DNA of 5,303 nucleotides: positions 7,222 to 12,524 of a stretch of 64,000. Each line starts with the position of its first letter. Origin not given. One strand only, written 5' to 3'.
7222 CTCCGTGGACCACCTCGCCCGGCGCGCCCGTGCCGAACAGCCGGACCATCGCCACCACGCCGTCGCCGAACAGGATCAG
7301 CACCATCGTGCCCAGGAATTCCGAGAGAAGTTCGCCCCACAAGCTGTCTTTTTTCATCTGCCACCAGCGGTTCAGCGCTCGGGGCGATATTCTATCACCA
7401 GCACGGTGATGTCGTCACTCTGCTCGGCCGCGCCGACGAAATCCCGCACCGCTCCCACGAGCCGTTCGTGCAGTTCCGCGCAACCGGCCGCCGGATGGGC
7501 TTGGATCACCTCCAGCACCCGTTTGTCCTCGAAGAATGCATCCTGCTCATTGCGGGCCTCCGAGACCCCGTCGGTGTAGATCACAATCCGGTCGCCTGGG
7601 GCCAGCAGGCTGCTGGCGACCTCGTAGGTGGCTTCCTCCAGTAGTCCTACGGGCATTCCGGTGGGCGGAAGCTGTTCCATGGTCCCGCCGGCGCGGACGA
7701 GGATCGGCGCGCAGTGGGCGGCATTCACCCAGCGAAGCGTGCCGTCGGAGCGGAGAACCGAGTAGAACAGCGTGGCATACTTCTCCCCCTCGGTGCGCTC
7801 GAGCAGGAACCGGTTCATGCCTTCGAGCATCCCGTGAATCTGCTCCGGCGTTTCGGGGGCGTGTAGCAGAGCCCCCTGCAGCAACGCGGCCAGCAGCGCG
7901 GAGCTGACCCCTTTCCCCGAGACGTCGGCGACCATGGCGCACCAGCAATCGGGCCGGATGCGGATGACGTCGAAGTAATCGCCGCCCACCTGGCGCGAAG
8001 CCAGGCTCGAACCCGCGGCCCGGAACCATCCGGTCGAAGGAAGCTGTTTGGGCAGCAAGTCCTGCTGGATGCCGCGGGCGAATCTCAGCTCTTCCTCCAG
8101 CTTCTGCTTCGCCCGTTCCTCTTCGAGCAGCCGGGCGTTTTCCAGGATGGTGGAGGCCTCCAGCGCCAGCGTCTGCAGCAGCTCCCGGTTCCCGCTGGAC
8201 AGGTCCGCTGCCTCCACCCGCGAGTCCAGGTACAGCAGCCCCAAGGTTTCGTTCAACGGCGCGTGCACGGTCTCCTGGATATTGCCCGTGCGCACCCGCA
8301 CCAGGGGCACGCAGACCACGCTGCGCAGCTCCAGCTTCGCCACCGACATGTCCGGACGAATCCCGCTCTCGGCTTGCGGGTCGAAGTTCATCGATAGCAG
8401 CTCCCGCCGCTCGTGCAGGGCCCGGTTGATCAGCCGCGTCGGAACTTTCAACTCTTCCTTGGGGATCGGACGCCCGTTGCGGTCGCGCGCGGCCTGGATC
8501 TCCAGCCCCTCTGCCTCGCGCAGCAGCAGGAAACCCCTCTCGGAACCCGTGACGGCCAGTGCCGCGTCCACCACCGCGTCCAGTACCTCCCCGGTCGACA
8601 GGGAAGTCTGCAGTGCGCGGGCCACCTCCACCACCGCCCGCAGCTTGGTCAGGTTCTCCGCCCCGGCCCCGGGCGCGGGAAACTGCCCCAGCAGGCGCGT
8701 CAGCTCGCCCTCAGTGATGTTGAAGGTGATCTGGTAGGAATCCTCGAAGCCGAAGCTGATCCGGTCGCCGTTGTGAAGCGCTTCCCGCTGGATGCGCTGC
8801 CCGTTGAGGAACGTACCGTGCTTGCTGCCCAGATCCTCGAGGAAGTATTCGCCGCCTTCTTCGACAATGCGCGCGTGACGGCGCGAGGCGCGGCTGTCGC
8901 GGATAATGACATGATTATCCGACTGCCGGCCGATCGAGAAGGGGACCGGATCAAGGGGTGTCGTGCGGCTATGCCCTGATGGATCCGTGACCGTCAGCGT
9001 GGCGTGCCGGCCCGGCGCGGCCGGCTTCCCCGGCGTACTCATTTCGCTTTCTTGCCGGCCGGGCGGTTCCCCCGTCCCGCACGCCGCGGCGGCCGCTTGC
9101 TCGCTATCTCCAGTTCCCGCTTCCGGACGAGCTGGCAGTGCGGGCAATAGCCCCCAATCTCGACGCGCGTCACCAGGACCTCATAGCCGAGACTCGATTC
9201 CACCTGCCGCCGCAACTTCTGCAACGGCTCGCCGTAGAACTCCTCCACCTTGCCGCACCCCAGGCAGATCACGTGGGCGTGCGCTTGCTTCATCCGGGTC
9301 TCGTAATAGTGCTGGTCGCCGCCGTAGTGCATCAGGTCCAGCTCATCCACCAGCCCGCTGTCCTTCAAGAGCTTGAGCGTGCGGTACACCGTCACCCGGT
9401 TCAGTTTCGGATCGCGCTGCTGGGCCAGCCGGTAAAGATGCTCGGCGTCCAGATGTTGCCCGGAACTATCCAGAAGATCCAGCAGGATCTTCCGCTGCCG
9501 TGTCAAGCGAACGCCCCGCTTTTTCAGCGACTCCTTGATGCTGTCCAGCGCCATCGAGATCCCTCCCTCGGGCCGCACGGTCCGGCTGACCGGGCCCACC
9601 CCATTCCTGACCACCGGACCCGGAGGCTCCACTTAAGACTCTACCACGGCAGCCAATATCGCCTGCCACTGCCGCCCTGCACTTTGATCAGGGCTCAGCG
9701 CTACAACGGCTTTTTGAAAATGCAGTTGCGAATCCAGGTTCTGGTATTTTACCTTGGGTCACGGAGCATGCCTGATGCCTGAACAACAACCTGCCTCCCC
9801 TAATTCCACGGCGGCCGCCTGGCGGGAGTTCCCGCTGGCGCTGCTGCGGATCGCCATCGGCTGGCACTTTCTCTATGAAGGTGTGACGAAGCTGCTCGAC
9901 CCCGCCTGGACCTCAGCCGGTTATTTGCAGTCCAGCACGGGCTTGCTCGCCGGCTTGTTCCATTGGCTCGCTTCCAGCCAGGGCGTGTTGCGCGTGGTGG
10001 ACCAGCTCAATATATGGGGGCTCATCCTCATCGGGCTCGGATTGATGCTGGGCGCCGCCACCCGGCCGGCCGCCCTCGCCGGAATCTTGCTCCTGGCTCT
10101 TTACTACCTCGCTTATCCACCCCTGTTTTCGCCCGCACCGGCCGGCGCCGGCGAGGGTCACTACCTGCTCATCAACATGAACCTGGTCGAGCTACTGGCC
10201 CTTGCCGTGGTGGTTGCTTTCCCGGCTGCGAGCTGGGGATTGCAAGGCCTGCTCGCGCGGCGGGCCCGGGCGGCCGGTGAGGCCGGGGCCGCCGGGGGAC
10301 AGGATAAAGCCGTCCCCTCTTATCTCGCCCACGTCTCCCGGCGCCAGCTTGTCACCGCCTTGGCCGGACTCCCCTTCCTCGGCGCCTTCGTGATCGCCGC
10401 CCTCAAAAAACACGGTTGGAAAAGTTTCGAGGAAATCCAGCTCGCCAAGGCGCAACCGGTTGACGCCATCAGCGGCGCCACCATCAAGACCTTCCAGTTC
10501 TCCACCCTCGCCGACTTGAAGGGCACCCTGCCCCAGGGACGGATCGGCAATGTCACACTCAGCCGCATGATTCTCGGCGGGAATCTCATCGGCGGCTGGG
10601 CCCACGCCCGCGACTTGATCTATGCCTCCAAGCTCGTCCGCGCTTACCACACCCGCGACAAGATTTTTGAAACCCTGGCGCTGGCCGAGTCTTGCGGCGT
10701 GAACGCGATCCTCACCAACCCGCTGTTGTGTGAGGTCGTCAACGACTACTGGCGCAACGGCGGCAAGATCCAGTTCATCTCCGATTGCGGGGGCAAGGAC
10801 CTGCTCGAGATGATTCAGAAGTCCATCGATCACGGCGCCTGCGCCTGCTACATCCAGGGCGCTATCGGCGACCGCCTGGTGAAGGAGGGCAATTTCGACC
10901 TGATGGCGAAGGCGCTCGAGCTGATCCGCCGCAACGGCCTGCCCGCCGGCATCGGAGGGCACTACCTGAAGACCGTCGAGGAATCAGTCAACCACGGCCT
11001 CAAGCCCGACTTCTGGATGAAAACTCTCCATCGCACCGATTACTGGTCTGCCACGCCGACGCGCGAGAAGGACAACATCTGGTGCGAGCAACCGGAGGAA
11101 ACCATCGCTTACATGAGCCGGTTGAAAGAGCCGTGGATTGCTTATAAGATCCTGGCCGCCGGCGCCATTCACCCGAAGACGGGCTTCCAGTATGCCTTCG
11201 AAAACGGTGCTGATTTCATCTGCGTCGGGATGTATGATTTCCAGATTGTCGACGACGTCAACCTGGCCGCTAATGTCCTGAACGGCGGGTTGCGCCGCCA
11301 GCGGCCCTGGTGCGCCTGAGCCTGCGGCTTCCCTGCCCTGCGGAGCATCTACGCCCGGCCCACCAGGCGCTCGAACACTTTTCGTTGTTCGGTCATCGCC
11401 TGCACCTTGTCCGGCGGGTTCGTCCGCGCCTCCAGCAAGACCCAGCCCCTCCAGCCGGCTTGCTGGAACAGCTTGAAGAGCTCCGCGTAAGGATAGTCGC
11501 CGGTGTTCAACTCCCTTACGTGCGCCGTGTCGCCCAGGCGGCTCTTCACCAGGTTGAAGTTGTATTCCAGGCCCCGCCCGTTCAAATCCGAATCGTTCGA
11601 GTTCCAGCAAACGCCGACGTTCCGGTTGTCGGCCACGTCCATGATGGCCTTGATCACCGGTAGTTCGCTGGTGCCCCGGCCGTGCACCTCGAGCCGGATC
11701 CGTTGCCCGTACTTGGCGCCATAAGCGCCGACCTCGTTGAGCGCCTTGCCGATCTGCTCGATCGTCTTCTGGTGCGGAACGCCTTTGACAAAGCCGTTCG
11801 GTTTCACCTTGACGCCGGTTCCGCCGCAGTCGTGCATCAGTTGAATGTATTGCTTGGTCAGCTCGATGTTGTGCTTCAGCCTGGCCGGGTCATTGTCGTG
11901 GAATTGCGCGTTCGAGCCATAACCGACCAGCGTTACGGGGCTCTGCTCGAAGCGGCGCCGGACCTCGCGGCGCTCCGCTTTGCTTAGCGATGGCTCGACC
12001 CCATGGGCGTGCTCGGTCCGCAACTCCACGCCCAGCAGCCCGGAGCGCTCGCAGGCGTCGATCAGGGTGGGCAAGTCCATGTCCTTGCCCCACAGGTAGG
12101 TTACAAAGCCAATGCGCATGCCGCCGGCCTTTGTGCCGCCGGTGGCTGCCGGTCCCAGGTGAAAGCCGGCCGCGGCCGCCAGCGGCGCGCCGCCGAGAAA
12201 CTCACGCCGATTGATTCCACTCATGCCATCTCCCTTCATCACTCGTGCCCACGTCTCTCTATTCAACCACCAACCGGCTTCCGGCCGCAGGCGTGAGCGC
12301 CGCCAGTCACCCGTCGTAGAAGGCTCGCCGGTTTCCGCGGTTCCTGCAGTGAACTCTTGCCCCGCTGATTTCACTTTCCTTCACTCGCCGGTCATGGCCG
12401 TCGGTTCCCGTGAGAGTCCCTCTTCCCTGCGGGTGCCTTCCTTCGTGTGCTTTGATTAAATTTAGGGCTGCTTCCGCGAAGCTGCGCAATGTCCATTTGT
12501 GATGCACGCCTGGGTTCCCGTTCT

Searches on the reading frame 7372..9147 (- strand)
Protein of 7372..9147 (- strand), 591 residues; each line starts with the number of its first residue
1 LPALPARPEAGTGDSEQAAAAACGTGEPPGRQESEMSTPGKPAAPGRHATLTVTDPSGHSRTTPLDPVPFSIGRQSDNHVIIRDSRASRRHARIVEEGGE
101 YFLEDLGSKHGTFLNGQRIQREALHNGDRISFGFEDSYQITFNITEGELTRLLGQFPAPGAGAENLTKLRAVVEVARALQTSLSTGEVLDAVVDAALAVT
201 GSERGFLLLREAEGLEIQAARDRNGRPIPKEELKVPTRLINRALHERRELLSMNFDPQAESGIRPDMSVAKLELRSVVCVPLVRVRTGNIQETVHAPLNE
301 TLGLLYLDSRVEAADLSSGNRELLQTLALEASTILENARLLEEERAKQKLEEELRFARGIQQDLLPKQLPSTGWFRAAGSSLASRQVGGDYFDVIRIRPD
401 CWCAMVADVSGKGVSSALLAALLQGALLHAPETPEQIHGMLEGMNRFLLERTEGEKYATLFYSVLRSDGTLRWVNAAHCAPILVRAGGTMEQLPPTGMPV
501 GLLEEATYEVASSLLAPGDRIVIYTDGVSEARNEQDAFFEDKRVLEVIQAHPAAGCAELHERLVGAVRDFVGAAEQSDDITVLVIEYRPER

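Call 49: search_protein_families(library=pfam, proteins=[window:7372-9147:-], max_evalue=0.0001)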
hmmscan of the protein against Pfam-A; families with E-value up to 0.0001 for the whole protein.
window:7372-9147:- (591 aa): 5 families
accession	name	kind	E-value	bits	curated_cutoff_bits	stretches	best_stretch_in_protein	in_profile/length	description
PF07228.17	SpoIIE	-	1.5e-45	156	25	1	400-587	3-191/192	Stage II sporulation protein E (SpoIIE)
PF00498.31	FHA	-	3.9e-22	78.9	20.7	1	71-133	2-67/67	FHA domain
PF16697.10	Yop-YscD_cpl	-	1.5e-11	44.8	33.2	1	60-133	9-84/94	Inner membrane component of T3SS, cytoplasmic domain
PF01590.32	GAF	-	6.2e-08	33.7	22.4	1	187-333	4-131/133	GAF domain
PF13492.12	GAF_3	-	2.4e-07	31.6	27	0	186-286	3-92/129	GAF domain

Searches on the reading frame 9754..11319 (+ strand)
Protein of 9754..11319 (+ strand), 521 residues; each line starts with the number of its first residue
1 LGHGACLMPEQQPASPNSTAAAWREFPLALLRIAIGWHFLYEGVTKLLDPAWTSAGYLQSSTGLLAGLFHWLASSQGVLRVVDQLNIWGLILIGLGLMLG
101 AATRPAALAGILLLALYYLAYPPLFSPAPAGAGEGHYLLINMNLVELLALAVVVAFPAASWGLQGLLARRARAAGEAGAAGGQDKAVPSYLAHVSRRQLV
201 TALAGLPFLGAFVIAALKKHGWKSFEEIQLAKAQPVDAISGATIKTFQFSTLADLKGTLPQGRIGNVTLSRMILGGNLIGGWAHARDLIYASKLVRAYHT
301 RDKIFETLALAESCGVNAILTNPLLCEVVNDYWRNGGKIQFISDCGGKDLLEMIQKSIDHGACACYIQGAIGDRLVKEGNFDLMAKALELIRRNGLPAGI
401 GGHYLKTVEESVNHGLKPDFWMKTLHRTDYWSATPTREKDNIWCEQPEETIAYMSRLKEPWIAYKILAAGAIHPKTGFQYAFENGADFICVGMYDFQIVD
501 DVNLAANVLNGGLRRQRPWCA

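Call 49: search_protein_families(library=pfam, proteins=[window:9754-11319:+], max_evalue=0.0001)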
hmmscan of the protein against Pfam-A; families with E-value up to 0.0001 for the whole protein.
window:9754-11319:+ (521 aa): 1 family
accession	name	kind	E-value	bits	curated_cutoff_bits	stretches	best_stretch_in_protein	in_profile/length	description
PF07681.17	DoxX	-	8.2e-06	26.8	23.6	1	29-116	3-78/85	DoxX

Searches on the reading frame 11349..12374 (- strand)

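Call 49: search_protein_families(library=pfam, proteins=[window:11349-12374:-], max_evalue=0.0001)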
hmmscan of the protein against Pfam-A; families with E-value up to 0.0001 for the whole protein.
window:11349-12374:- (341 aa): 1 family
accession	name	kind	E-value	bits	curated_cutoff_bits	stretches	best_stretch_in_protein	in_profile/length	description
PF01261.30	AP_endonuc_2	-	1.3e-20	74.6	31.1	1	105-325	1-237/249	Xylose isomerase-like TIM barrel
